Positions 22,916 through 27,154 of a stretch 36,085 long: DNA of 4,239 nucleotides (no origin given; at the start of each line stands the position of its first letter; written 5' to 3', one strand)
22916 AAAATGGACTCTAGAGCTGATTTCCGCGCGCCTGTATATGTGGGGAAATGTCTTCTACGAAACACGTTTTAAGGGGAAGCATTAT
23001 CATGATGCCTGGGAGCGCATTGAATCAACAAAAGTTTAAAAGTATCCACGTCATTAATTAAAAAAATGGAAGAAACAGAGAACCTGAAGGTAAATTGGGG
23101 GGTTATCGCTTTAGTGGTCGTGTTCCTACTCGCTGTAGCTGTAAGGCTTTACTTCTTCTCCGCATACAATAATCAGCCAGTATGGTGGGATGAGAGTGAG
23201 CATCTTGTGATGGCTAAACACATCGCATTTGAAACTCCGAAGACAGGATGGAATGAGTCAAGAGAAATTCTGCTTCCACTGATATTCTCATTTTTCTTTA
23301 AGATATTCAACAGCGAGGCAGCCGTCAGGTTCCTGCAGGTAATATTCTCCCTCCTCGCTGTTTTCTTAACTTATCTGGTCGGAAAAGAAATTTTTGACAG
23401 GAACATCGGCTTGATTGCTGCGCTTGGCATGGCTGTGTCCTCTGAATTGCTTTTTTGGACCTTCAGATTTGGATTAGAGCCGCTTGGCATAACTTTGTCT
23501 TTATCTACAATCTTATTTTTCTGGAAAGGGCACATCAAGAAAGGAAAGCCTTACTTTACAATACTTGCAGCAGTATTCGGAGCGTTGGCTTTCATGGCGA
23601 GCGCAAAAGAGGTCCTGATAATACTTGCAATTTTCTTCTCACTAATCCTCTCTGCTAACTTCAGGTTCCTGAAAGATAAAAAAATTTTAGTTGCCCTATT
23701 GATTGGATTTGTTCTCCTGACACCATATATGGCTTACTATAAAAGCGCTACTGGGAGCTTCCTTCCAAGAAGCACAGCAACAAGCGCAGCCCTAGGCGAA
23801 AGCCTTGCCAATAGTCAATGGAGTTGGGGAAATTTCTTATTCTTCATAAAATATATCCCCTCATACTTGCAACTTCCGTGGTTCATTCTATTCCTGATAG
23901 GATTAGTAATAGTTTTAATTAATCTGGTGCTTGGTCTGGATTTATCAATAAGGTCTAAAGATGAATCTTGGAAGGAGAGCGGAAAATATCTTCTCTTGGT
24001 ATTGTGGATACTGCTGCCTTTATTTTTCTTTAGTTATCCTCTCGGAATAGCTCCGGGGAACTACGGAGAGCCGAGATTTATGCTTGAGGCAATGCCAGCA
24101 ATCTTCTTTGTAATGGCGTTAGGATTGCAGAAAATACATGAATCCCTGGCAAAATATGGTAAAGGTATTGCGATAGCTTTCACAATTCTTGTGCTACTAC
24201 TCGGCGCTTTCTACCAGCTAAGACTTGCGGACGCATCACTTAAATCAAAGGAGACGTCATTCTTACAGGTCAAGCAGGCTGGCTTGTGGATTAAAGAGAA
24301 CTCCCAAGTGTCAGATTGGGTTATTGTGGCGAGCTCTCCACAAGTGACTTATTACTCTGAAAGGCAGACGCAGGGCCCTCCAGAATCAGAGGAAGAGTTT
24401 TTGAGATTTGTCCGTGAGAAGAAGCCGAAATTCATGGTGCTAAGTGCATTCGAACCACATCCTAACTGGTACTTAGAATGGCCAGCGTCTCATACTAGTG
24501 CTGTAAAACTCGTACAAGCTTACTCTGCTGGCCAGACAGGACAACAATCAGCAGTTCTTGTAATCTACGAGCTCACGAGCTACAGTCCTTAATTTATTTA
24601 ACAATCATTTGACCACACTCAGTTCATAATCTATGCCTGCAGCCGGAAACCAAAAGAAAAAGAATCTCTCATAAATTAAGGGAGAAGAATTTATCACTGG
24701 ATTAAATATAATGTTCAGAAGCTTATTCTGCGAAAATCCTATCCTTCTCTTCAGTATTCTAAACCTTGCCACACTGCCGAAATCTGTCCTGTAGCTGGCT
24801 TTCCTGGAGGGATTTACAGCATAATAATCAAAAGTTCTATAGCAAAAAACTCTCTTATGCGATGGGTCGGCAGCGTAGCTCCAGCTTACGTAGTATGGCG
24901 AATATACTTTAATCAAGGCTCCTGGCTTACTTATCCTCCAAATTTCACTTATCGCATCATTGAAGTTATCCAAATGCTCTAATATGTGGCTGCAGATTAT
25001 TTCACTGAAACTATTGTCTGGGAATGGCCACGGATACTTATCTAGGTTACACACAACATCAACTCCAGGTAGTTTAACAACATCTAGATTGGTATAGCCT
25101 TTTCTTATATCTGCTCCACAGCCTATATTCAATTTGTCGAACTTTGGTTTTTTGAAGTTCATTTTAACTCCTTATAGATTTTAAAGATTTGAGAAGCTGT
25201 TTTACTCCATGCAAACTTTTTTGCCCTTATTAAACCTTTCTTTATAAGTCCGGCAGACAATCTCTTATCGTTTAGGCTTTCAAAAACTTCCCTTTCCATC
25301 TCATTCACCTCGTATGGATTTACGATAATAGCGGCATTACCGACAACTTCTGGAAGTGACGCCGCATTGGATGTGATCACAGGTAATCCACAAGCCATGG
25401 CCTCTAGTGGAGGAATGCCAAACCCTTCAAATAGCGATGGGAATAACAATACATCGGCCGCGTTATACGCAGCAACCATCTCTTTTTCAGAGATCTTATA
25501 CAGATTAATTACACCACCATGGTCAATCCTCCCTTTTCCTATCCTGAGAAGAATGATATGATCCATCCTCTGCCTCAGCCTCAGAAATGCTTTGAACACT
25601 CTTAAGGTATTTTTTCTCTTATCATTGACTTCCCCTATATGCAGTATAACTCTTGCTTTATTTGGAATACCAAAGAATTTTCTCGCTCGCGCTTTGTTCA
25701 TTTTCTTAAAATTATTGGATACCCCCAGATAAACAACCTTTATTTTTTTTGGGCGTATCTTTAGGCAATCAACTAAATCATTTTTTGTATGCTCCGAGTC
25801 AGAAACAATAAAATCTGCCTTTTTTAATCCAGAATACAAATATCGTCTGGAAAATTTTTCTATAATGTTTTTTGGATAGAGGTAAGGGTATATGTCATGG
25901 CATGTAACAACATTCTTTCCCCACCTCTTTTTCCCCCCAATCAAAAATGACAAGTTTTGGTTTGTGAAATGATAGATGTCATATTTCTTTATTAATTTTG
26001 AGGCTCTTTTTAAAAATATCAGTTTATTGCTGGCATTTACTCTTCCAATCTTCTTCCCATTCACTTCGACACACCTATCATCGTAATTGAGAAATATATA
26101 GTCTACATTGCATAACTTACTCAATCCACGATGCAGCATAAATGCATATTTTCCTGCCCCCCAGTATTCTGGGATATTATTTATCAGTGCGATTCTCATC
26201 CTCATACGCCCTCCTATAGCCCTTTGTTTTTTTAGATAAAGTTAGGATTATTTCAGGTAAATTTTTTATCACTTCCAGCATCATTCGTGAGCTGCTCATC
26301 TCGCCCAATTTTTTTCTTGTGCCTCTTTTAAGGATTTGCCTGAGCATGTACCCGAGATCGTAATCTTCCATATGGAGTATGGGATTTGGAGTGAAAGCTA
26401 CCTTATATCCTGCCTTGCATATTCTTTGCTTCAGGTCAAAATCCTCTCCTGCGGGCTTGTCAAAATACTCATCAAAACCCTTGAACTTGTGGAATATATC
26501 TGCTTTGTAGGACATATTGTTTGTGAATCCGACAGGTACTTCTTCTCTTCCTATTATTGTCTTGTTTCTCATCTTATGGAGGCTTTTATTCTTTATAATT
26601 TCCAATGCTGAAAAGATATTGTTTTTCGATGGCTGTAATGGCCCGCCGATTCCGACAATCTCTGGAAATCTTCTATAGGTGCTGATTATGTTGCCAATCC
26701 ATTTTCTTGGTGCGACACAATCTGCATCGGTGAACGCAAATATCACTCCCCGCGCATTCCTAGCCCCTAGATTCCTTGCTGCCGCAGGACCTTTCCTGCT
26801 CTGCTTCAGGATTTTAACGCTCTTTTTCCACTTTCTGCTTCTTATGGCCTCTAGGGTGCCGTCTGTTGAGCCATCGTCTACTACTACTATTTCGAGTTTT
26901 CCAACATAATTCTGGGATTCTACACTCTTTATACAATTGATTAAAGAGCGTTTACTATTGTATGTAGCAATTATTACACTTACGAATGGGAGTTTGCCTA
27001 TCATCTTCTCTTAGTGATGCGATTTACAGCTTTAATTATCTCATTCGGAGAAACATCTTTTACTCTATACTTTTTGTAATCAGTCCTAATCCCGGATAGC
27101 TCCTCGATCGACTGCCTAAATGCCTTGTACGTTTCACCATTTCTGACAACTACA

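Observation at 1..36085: Archaeal AglB/dolichol glycosylation locus loaded with bacterial LPS/O-antigen-type modules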

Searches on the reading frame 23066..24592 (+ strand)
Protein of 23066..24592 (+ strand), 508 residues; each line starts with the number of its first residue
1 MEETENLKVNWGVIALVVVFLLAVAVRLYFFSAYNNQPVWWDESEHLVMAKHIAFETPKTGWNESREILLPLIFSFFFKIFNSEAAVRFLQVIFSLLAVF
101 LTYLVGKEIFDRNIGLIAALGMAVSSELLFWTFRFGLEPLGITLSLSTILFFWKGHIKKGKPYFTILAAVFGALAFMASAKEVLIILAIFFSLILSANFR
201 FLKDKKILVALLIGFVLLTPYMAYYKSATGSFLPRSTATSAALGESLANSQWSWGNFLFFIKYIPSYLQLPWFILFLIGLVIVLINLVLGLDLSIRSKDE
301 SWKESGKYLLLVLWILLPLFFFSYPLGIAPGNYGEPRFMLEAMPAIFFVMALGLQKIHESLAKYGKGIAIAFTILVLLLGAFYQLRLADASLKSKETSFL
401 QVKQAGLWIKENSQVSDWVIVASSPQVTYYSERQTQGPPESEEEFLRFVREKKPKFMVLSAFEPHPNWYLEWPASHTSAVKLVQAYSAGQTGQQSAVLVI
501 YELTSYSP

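Call 6: search_protein_families(library=pfam, proteins=[window:23066-24592:+], max_evalue=0.001)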
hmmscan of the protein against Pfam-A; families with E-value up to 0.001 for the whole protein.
window:23066-24592:+ (508 aa): 1 family
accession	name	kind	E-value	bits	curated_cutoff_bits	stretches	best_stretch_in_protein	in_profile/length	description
PF13231.12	PMT_2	-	4.7e-16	59.9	26.1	1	69-223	5-159/160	Dolichyl-phosphate-mannose-protein mannosyltransferase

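Call 31: search_protein_families(library=ncbifam, proteins=[window:23066-24592:+], max_evalue=0.001)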
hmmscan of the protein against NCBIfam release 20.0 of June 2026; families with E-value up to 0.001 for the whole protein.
window:23066-24592:+ (508 aa): 2 families
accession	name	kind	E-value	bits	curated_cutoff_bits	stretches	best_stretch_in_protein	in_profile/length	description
NF047440.1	LA3751_2_3_fam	subfamily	5.5e-09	35.4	200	1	69-411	84-414/460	LA_3751/LA_3752 family putative glycosyltransferase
TIGR04154.1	archaeo_STT3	subfamily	1e-05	24.1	450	1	85-132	96-143/831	oligosaccharyl transferase, archaeosortase A system-associated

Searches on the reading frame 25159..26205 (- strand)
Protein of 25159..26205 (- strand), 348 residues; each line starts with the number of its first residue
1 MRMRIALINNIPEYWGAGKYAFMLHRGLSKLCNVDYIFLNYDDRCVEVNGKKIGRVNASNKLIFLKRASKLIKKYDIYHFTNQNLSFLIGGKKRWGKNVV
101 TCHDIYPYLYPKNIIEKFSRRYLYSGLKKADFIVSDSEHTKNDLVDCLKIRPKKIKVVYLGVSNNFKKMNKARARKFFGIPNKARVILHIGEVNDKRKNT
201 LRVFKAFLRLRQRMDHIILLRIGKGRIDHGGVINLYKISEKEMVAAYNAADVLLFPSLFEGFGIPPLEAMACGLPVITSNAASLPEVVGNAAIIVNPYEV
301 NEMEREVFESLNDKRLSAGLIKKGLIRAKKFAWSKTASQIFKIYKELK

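Call 6: search_protein_families(library=pfam, proteins=[window:25159-26205:-], max_evalue=0.001)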
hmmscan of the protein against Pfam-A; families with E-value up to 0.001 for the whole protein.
window:25159-26205:- (348 aa): 6 families
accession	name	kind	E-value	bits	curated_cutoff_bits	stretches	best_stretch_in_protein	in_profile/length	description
PF00534.26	Glycos_transf_1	-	4.7e-22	78.8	26.4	1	172-324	3-169/172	Glycosyl transferases group 1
PF13692.12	Glyco_trans_1_4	-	2.6e-21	76.8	27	1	185-313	2-142/142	Glycosyl transferases group 1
PF13439.12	Glyco_transf_4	-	5.8e-16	59.4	28.5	1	16-163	3-167/170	Glycosyltransferase Family 4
PF20706.3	GT4-conflict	-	1.3e-08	34.7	26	1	235-288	267-320/385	Family 4 Glycosyltransferase in conflict systems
PF00982.27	Glyco_transf_20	-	1.6e-06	27.6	32.5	1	225-312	346-438/473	Glycosyltransferase family 20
PF13524.12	Glyco_trans_1_2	-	1.5e-05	25.4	25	1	235-329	32-130/144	Glycosyl transferase-like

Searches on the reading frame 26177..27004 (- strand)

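Call 6: search_protein_families(library=pfam, proteins=[window:26177-27004:-], max_evalue=0.001)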
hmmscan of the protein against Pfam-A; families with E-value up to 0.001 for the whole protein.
window:26177-27004:- (275 aa): 5 families
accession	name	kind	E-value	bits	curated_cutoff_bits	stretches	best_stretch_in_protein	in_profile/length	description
PF00535.33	Glycos_transf_2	-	9.9e-29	100.9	23.3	1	9-170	1-163/168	Glycosyl transferase family 2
PF10111.15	Glyco_tranf_2_2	-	2.2e-15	57.3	27.3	1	9-98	1-94/276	Glycosyltransferase like family 2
PF13641.12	Glyco_tranf_2_3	-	3.9e-11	43.8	27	1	8-209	3-208/230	Glycosyltransferase like family 2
PF13632.12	Glyco_trans_2_3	-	0.00038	20.8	27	1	91-211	4-122/198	Glycosyl transferase family group 2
PF02709.20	Glyco_transf_7C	-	0.00092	19.3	23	0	161-207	21-67/78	N-terminal domain of galactosyltransferase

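Call 31: search_protein_families(library=ncbifam, proteins=[window:26177-27004:-], max_evalue=0.001)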
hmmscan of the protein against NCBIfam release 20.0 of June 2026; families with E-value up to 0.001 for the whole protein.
window:26177-27004:- (275 aa): 22 families
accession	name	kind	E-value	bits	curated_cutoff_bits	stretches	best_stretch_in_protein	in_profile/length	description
NF041875.1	EPS_EpsD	equivalog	9.7e-34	117.2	370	1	8-209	1-203/325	exopolysaccharide biosynthesis glycosyltransferase EpsD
TIGR03965.1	mycofact_glyco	equivalog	6.5e-31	107.7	280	1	6-217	74-286/467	mycofactocin biosynthesis glycosyltransferase MftF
NF041394.1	GtaseAglG_Halo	equivalog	1.2e-19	70.7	440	1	8-185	3-182/304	glucosyl-dolichyl phosphate glucuronosyltransferase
NF007482.0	PRK10073.1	equivalog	5.6e-19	68.3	423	1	5-96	5-96/334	glycosyltransferase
TIGR04283.1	glyco_like_mftF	equivalog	1.2e-17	64.2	182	1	8-209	1-182/221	TIGR04283 family arsenosugar biosynthesis glycosyltransferase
NF038299.1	EPS_HpsN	equivalog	6.4e-16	58.2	425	1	6-212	1-221/317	hormogonium polysaccharide biosynthesis glycosyltransferase HpsN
NF047683.1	TeichurnBiosyTuaG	equivalog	7.7e-15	55.2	400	1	1-96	1-97/252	teichuronic acid biosynthesis protein TuaG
TIGR03937.1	PgaC_IcaA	equivalog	9.2e-15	54.5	422.3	1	4-209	43-247/407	poly-beta-1,6-N-acetyl-D-glucosamine synthase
NF038302.1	EPS_HpsE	equivalog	1.3e-14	53.9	300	1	8-125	3-126/307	hormogonium polysaccharide biosynthesis glycosyltransferase HpsE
TIGR03111.1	glyc2_xrt_Gpos1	hypoth_equivalog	3.6e-14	52.4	363.95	1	2-228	45-285/439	TIGR03111 family XrtG-associated glycosyltransferase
NF050050.1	ProtGlycPglI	equivalog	6e-12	45.6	500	1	6-96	2-94/306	GalNAc(5)-diNAcBac-PP-undecaprenol beta-1,3-glucosyltransferase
TIGR04242.1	nodulat_NodC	equivalog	7.6e-11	41.6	550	1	4-60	46-103/395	chitooligosaccharide synthase NodC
NF053739.1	GlytfEpsEBac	equivalog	5.5e-10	38.7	450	1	6-202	1-192/265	glycosyltransferase EpsE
TIGR03469.1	HpnB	hypoth_equivalog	4.8e-09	35.7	379.25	1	5-56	43-94/386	hopene-associated glycosyltransferase HpnB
NF047588.1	GlcsyltransPgfSStrep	equivalog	7.2e-07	28.7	500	1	8-117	3-117/308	glycosyltransferase PgfS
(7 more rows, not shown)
